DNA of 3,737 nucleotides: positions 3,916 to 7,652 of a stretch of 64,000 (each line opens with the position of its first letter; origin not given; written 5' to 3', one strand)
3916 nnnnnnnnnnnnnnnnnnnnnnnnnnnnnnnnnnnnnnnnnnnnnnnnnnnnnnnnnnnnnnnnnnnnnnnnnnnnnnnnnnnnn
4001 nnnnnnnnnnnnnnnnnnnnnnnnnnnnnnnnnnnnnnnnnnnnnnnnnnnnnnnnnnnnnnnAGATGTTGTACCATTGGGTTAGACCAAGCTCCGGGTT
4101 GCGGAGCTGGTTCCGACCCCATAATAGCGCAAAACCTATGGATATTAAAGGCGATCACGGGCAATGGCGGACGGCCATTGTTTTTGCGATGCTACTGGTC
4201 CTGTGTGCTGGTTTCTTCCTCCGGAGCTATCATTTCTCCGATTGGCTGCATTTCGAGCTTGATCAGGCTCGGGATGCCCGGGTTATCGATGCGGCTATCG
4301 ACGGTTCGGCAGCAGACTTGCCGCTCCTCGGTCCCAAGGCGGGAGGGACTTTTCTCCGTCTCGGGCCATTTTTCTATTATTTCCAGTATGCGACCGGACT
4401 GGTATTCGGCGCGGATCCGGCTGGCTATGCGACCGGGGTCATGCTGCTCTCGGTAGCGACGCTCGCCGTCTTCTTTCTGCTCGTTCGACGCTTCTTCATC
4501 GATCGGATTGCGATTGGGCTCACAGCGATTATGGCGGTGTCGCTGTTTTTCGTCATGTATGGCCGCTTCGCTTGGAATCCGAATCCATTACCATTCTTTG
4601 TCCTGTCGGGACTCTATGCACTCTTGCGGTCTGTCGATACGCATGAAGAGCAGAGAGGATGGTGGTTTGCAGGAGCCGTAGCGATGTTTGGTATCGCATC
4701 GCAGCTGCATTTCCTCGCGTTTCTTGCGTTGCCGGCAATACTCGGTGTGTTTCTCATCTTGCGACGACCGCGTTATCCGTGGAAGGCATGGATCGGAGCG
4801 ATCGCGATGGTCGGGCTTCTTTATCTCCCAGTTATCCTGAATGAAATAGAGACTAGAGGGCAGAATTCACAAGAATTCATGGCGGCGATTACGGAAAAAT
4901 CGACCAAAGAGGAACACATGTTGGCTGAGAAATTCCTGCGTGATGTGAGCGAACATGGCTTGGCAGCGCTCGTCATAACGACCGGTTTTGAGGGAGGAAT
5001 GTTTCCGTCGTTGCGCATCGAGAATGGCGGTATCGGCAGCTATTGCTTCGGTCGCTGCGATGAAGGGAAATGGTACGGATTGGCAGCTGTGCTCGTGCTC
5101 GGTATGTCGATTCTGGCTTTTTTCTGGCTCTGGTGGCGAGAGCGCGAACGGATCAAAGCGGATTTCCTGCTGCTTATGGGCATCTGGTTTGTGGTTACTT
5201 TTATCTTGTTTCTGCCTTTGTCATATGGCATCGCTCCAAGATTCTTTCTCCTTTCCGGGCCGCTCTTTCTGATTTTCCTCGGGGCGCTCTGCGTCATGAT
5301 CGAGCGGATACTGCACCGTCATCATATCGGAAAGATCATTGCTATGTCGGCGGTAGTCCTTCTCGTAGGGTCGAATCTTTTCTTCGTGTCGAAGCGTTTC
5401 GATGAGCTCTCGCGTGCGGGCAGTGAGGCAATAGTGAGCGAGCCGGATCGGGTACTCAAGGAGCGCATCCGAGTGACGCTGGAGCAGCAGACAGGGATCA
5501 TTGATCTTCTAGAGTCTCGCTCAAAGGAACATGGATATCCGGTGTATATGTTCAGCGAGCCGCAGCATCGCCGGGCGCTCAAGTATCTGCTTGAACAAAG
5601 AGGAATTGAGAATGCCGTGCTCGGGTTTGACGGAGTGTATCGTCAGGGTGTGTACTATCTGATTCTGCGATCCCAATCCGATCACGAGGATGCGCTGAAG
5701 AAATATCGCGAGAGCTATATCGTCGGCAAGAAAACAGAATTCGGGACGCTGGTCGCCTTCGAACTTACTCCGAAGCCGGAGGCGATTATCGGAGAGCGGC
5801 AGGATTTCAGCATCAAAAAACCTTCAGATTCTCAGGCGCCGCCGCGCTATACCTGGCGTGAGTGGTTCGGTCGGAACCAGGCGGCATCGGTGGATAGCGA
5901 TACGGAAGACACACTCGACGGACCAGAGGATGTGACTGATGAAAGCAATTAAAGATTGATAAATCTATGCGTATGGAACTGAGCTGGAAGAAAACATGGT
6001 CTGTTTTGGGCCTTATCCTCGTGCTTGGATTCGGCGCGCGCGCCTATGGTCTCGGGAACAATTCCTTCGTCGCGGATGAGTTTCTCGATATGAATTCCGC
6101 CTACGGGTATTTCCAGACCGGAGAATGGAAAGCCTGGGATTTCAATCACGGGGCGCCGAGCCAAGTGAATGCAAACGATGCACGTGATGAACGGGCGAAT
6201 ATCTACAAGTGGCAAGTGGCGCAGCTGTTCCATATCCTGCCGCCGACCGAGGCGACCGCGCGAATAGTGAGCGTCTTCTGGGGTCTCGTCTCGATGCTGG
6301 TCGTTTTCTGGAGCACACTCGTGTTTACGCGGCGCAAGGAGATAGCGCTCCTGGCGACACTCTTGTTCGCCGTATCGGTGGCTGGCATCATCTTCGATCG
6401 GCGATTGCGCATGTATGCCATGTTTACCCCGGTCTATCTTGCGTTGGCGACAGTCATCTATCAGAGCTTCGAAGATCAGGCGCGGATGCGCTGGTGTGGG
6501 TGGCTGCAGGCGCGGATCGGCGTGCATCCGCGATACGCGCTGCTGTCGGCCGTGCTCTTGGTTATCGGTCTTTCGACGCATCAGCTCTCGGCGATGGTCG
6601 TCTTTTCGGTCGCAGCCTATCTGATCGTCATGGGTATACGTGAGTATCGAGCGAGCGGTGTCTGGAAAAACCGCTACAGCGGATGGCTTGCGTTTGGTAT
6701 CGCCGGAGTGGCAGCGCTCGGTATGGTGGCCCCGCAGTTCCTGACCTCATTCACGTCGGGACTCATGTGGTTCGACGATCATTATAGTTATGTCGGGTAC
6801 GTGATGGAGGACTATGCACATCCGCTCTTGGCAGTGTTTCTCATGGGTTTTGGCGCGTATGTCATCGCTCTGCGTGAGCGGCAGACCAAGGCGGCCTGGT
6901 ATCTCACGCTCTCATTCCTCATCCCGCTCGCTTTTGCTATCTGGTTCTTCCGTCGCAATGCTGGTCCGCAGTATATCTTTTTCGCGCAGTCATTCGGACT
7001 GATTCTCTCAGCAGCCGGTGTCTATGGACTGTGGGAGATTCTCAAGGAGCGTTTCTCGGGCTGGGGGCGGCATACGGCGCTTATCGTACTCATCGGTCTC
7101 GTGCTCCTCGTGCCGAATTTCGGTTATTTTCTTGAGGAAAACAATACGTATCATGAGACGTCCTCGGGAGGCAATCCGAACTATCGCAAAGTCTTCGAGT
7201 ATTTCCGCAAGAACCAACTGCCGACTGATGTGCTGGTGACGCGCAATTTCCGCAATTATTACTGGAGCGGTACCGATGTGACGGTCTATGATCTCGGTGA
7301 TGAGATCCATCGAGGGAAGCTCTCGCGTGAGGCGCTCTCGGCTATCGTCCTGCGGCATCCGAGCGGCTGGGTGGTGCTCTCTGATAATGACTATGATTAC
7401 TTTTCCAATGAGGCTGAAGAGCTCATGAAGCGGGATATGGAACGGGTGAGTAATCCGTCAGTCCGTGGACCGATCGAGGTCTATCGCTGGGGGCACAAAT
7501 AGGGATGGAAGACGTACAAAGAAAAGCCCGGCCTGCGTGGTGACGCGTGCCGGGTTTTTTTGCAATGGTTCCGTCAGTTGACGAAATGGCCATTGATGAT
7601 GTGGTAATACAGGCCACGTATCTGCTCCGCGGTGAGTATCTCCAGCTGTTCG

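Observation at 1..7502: Tandem array of four paralogous GT-C (PMT/ArnT-like) membrane glycosyltransferases, one N-terminally truncated and one invisible to the ORF track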

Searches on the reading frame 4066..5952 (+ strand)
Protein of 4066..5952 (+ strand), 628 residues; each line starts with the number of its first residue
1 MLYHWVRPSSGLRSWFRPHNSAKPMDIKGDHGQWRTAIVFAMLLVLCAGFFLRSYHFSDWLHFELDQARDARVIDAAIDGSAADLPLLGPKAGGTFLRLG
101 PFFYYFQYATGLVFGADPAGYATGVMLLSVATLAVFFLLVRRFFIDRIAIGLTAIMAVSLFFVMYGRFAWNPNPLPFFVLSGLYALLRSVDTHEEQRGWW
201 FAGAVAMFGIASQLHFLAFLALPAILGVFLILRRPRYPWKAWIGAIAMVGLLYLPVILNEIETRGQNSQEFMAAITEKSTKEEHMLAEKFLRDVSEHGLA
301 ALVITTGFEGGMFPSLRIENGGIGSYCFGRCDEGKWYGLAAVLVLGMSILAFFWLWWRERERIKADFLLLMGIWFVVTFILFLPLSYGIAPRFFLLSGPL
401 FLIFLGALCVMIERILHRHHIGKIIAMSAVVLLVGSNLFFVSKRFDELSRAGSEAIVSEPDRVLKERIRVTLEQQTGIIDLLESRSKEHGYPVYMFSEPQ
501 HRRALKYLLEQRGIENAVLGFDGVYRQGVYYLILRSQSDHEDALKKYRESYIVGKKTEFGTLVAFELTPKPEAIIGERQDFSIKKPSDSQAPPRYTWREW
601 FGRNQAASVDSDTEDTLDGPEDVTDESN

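Call 7: search_protein_families(library=pfam, proteins=[window:4066-5952:+], max_evalue=1)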
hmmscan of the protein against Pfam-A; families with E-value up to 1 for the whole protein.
window:4066-5952:+ (628 aa): 2 families
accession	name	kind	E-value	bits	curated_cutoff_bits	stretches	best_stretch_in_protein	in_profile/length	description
PF13231.12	PMT_2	-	6.9e-10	39.8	26.1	1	101-256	4-157/160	Dolichyl-phosphate-mannose-protein mannosyltransferase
PF02366.24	PMT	-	0.00013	22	22.7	1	86-222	46-189/245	Dolichyl-phosphate-mannose-protein mannosyltransferase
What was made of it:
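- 4138..5952 (+): G3: GT-C glycosyltransferase of a second family (604 aa from ATG 4138; the mechanical ORF starts at 4066). PMT_2 E 6.9e-10 (call 7).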

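Call 8: search_protein_families(library=ncbifam, proteins=[window:4066-5952:+], max_evalue=1)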
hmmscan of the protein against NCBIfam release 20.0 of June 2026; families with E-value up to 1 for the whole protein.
window:4066-5952:+ (628 aa): 3 families
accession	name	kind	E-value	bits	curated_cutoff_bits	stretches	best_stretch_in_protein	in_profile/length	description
TIGR03663.1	TIGR03663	subfamily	0.0014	17.8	126.25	1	100-207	52-156/435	flippase activity-associated protein Agl23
TIGR03920.1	T7SS_EccD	equivalog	0.0036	16.2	94.95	1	333-433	139-232/455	type VII secretion integral membrane protein EccD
NF038276.1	strep_PBP2A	exception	0.089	11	1100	1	411-444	29-64/716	penicillin-binding protein PBP2A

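Call 20: search_solved_structures(query=window:4066-5952:+, max_evalue=1)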
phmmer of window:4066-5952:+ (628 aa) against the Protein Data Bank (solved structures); distinct sequences matched with E-value up to 1: 3.
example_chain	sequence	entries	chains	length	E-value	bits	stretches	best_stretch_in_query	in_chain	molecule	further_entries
8ymr_A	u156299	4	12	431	0.33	12.5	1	191-231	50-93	Broad-range thermal receptor 1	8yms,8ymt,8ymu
8ymx_A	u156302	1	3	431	0.33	12.5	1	191-231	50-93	Broad-range thermal receptor 1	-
8ymw_A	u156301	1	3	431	0.33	12.5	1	191-231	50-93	Broad-range thermal receptor 1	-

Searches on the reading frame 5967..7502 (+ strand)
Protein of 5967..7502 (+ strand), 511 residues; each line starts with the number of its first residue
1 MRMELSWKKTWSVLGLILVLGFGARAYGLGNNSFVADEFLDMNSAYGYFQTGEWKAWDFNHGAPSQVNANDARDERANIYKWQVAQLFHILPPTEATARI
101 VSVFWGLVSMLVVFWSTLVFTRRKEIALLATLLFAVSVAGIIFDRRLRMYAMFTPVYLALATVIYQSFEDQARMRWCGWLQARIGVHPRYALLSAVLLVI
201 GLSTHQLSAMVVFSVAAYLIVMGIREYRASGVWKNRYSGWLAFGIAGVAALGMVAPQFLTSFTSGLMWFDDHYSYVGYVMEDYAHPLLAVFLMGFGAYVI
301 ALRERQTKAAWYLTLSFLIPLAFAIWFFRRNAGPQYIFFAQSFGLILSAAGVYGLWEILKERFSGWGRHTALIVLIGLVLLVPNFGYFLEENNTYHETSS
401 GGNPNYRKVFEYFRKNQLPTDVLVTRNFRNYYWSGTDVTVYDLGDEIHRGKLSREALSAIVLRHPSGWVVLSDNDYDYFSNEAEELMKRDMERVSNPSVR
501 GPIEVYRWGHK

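Call 7: search_protein_families(library=pfam, proteins=[window:5967-7502:+], max_evalue=1)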
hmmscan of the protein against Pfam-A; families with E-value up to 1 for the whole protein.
window:5967-7502:+ (511 aa): 1 family
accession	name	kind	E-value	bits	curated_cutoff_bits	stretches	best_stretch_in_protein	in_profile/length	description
PF10961.13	SelK_SelG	-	0.19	12.8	23.3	1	98-119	19-40/86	Selenoprotein SelK_SelG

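Call 8: search_protein_families(library=ncbifam, proteins=[window:5967-7502:+], max_evalue=1)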
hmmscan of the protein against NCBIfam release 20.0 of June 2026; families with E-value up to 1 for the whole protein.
window:5967-7502:+ (511 aa): 3 families
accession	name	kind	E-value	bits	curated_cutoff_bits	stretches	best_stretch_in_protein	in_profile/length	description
TIGR03663.1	TIGR03663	subfamily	0.0004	19.5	126.25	1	15-229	5-188/435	flippase activity-associated protein Agl23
NF041798.1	Ced_CedA2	equivalog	0.53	10.5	80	1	107-138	6-36/50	Ced DNA import system-associated protein CedA2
TIGR03834.1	EAGR_box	domain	0.6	9.9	34.1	0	43-54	3-15/28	EAGR box-containing protein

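Call 19: search_solved_structures(query=window:5967-7502:+, max_evalue=10)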
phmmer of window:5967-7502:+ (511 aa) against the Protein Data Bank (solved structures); distinct sequences matched with E-value up to 10: 1.
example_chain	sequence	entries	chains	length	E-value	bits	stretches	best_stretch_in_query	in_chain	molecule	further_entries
23vw_A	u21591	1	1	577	1.1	11.3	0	154-209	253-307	CRISPR-associated DNA-binding protein Cas12m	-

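Call 21: find_homologous_proteins(query=window:5967-7502:+, max_evalue=0.001)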
Query window:5967-7502:+ (511 aa): 509 proteins with E <= 0.001 among 8000 candidates; the best 120 are listed.
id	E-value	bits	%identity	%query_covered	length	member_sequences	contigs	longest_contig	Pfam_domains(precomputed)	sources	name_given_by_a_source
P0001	0.0e+0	1169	100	100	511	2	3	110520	-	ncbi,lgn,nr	ncbi:MAG: hypothetical protein KA731_02145 [Candidatus Moranbacteria bacterium]|nr:hypothetical prot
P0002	0.0e+0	1097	93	100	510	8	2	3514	-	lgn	-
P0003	7.8e-294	994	84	100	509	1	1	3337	-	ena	-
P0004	1.5e-246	838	72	99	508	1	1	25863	-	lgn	-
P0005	2.7e-239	814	70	99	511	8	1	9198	-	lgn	-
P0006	8.1e-234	796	69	99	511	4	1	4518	-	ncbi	-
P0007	4.1e-231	787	67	99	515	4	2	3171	-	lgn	-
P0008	2.4e-228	777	68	99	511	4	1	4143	-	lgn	-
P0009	4.8e-228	777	67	99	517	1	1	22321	-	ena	-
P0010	5.6e-225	766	66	99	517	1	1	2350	-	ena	-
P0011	2.2e-223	761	68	99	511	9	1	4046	-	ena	-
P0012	6.7e-223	760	65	100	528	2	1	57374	-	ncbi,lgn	-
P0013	8.2e-223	759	67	99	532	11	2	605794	-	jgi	jgi:hypothetical protein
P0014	1.0e-222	759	68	99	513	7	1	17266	-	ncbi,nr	ncbi:MAG: hypothetical protein KA054_01345 [Candidatus Moranbacteria bacterium]|nr:hypothetical prot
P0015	2.9e-222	757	69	94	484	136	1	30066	-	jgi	jgi:hypothetical protein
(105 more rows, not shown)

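Call 39: predict_structure(alignment_id=A1)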
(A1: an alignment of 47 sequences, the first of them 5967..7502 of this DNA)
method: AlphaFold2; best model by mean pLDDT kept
length: 511 residues; sequences in the alignment: 47
mean_pLDDT: 82.0   pTM: 0.82
mean pLDDT of the five models: 82.0, 81.5, 80.3, 79.7, 78.7
residues with pLDDT >= 90: 210; 70-90: 197; 50-70: 77; < 50: 27
segments of 3 or more residues with pLDDT < 50: 144-148, 392-402, 446-448, 497-500
pLDDT, mean of each block of 10 residues (from residue 1): 77 96 82 57 81 81 70 60 88 82 88 97 96 81 50 85 96 88 92 94 81 94 95 93 93 85 67 79 89 97 95 94 77 65 93 94 86 92 78 40 61 87 76 78 59 89 92 77 91 63 80 64
secondary structure, 60 per line:
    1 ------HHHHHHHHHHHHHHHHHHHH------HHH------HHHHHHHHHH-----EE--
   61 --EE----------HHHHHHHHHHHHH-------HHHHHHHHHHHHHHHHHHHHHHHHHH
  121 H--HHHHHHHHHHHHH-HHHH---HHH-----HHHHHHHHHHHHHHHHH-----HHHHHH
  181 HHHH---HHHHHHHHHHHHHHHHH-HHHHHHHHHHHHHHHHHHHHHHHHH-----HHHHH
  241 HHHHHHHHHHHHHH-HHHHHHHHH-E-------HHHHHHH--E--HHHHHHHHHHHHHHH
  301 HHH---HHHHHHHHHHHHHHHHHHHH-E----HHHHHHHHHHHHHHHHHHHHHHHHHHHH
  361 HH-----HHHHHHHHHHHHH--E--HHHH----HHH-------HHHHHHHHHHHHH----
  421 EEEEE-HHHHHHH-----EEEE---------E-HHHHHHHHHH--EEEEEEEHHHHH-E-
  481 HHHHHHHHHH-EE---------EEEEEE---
elements in order: H7-26 H42-51 H75-87 H95-121 H124-136 H138-141 H153-169 H175-184 H188-204 H206-230 H236-254 H256-264 H274-280 H286-303 H307-326 H333-362 H368-380 H386-389 H404-416 E421-425 H427-433 E439-442 H454-463 E466-472 H473-477 H481-490 E503-508
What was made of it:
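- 5967..7502 (+): G4: GT-C glycosyltransferase of a third family with no Pfam model (511 aa). AF2 model pLDDT 82 (call 39).
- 6075..6080 (+): G4 Asp37-Glu38 (ADEFLD), predicted catalytic first-loop motif. The motif follows helix 7-26 in the model (call 39).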

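Call 41: fold_search(model_id=the predicted structure, library=pdb)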
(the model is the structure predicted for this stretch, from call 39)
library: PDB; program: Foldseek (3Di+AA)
matches with E <= 10: 362; with E <= 0.001: 19
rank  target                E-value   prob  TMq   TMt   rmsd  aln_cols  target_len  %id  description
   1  8pn9_A                6.7e-07  1.00  0.49  0.40  12.0       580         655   13  Structure of human oligosaccharyltransferase OST-A complex bound to NGI-1 (released 2024-05-08)
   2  3wak                  8.0e-07  1.00  0.54  0.36   8.2       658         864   10  Crystal structure of the Archaeoglobus fulgidus oligosaccharyltransferase (O29867_ARCFU) in the apo form (released 2013-10-30)
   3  5gmy_A                1.3e-06  1.00  0.55  0.36   8.7       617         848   10  Crystal structure of the Archaeoglobus fulgidus oligosaccharyltransferase (O29867_ARCFU) tethered with an acceptor pep (released 2017-02-01)
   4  7e9s_A                2.8e-06  1.00  0.57  0.37   9.8       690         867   10  Archaeal oligosaccharyltransferase AglB from Archaeoglobus fulgidus in complex with an inhibitory peptide and a dolich (released 2021-09-08)
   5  7oci_F                4.3e-06  1.00  0.49  0.41  10.6       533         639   11  Cryo-EM structure of yeast Ost6p containing oligosaccharyltransferase complex (released 2022-02-16)
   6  6gxc_A                5.6e-06  1.00  0.49  0.38   9.2       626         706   10  Bacterial oligosaccharyltransferase PglB in complex with an inhibitory peptide and a reactive lipid-linked oligosaccha (released 2018-11-14)
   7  5ezm                  9.6e-06  1.00  0.53  0.51  10.7       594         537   12  Crystal Structure of ArnT from Cupriavidus metallidurans in the apo state (released 2016-02-17)
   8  6s7t_A                9.6e-06  1.00  0.48  0.37  10.5       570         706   12  Cryo-EM structure of human oligosaccharyltransferase complex OST-B (released 2019-12-18)
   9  5f15                  1.3e-05  1.00  0.56  0.54   9.9       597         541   10  Crystal Structure of ArnT from Cupriavidus metallidurans bound to Undecaprenyl phosphate (released 2016-02-17)
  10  8agc_A                1.4e-05  1.00  0.44  0.35  11.0       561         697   12  Structure of yeast oligosaccharylransferase complex with lipid-linked oligosaccharide and non-acceptor peptide bound (released 2022-12-07)
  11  3rce_A                1.7e-05  1.00  0.50  0.39   9.4       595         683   11  Bacterial oligosaccharyltransferase PglB (released 2011-06-15)
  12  3waj                  1.9e-05  1.00  0.52  0.36  10.4       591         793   10  Crystal structure of the Archaeoglobus fulgidus oligosaccharyltransferase (O29867_ARCFU) complex with Zn and sulfate (released 2013-10-30)
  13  7zlh_A                2.2e-05  1.00  0.46  0.38  11.2       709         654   12  Cryo-EM structure of C-mannosyltransferase CeDPY19, in apo state, bound to CMT2-Fab and anti-Fab nanobody (released 2023-01-11)
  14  5ogl_A                3.0e-05  1.00  0.51  0.39   8.6       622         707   11  Structure of bacterial oligosaccharyltransferase PglB in complex with an acceptor peptide and an lipid-linked oligosac (released 2017-10-25)
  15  7zlg_A                6.7e-05  1.00  0.47  0.39  10.8       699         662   11  Cryo-EM structure of C-mannosyltransferase CeDPY19, in complex with acceptor peptide and bound to CMT2-Fab and anti-Fa (released 2023-01-11)
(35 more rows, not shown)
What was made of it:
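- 5967..7502 (+): Top 21 Foldseek PDB hits are all GT-C, with ArnT TM-score 0.53-0.56 (call 41).
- On GT-C fold glycosyltransferase superfamily: G4: the top 21 Foldseek PDB hits are all GT-C (probability 1.0, TM-score up to 0.57; call 41).
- Closest known: ArnT. Same: GT-C fold: ArnT gives TM-scores of 0.53-0.56 to the G4 model (call 41).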

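Call 62: find_related_loci(query=A1, collection=genome_contigs, flank=10000)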
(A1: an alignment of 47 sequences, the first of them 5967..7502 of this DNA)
Query A1 (511 aa) in genome_contigs; peptide patterns used: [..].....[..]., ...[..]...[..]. (x = any residue, [..] = any of these).
213 stretches matched a pattern; 124 encode a relative of the query (tblastn E <= 1e-3); the best 80 are kept; 80 distinct loci.
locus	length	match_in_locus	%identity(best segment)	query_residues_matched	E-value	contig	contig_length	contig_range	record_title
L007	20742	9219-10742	70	5-510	0e+0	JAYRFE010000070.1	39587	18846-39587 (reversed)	MAG: Candidatus Moraniibacteriota bacterium isolate SH_SHASGE3bin.24 k141_1219161, whole genome shotgun sequence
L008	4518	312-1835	69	4-509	0e+0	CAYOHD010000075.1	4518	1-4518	MAG TPA_asm: uncultured Bdellovibrionales bacterium isolate SRP257259_co1_152 genome assembly, contig: NODE_35508_length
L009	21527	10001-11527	67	5-511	0e+0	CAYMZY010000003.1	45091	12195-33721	MAG TPA_asm: uncultured Bdellovibrionales bacterium isolate SRP286056_co1_431 genome assembly, contig: NODE_814_length_4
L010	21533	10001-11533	65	1-510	0e+0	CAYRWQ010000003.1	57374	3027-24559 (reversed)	MAG TPA_asm: uncultured Bdellovibrionales bacterium isolate binchicken_co128_176 genome assembly, contig: NODE_315_lengt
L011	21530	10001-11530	64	2-508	0e+0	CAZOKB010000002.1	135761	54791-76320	MAG TPA_asm: uncultured Bdellovibrionales bacterium isolate SRP278252_co2_108 genome assembly, contig: NODE_152_length_1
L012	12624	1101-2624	60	3-508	0e+0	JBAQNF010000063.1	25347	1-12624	MAG: Candidatus Moraniibacteriota bacterium isolate MFD12002_ilm_asm_bin7 k127_50871, whole genome shotgun sequence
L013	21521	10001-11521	60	5-509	0e+0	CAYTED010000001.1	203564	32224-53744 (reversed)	MAG TPA_asm: uncultured Bdellovibrionales bacterium isolate binchicken_co128_120 genome assembly, contig: NODE_39_length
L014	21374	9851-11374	58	3-508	0e+0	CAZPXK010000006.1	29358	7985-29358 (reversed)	MAG TPA_asm: uncultured Bdellovibrionales bacterium isolate SRP342105_co1_301 genome assembly, contig: NODE_2070_length_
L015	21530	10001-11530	56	3-511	0e+0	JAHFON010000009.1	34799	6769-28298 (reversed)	MAG: Candidatus Moraniibacteriota bacterium isolate nzgw504 NODE_1108_length_34800_cov_3.980536, whole genome shotgun se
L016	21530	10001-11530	60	3-509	0e+0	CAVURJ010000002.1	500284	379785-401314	MAG: Candidatus Moranbacteria bacterium isolate MFD09730.bin.1.17 genome assembly, contig: contig_29309, whole genome sh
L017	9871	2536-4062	58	3-509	0e+0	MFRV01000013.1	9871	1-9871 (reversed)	MAG: Candidatus Moranbacteria bacterium RIFCSPHIGHO2_01_FULL_54_31 rifcsphigho2_01_scaffold_18717, whole genome shotgun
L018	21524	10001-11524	56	3-508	0e+0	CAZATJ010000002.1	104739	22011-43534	MAG TPA_asm: uncultured Bdellovibrionales bacterium isolate ERP113451_co3_238 genome assembly, contig: NODE_59_length_10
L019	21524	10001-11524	55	3-508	0e+0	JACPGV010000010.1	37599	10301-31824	MAG: Candidatus Moraniibacteriota bacterium isolate NC_groundwater_397_Ag_B-0.1um_43_25 GD18-4_B1_scaffold_1301601, whol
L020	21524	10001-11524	55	3-508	0e+0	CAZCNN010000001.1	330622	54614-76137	MAG TPA_asm: uncultured Bdellovibrionales bacterium isolate SRP286056_co2_548 genome assembly, contig: NODE_12_length_33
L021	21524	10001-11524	55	3-508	1e-180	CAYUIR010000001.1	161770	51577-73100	MAG TPA_asm: uncultured Bdellovibrionales bacterium isolate SRP219642_co6_142 genome assembly, contig: NODE_27_length_16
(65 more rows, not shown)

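Call 71: search_solved_structures(query=L011:882-1820:+, max_evalue=0.001)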
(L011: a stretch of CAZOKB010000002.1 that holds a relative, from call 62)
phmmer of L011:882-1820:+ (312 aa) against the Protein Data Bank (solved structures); distinct sequences matched with E-value up to 0.001: 12.
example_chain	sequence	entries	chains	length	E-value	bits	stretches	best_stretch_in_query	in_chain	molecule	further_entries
9bhc_C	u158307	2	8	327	9.5e-46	159.6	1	7-310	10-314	Undecaprenyl-phosphate 4-deoxy-4-formamido-L-arabinose transferase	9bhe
8vxh_A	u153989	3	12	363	1.4e-45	159.1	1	7-310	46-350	Undecaprenyl-phosphate 4-deoxy-4-formamido-L-arabinose transferase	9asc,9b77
9hwj_A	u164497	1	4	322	1.8e-45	158.7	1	7-311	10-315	Undecaprenyl-phosphate 4-deoxy-4-formamido-L-arabinose transferase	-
5eke_A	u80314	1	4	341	3e-32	115.3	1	6-307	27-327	Uncharacterized glycosyltransferase sll0501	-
5ekp_C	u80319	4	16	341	6e-32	114.3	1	6-307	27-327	Uncharacterized glycosyltransferase sll0501 | Glycosyltransferase sll0501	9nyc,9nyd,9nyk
9nye_A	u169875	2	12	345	6.3e-32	114.2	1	6-307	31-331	Glycosyltransferase sll0501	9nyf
5mlz_A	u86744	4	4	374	5.4e-22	81.6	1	7-252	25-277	Dolichol monophosphate mannose synthase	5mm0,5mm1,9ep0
6p61_A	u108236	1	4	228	5.1e-09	38.9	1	2-107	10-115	Glycosyltransferase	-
5hea_A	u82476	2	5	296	1.7e-05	27.4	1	5-94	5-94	Putative glycosyltransferase (GalT1)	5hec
2z87_A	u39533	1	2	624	4.1e-05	26.1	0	4-123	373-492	Chondroitin synthase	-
2z86_A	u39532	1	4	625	4.1e-05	26.1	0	4-123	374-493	Chondroitin synthase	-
3bcv_A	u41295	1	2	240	0.00019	23.9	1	5-101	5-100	Putative glycosyltransferase protein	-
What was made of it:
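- Closest known: ArnT. Same: Relatives encode an ArnC-like GT2 (E 9.5e-46 to solved ArnC; call 71) and a UDP-sugar 6-dehydrogenase next to G2.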

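Call 92: search_solved_structures(query=A1, max_evalue=1)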
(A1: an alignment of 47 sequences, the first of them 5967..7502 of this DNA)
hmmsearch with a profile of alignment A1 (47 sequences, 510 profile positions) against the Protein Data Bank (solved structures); distinct sequences matched with E-value up to 1: 0.
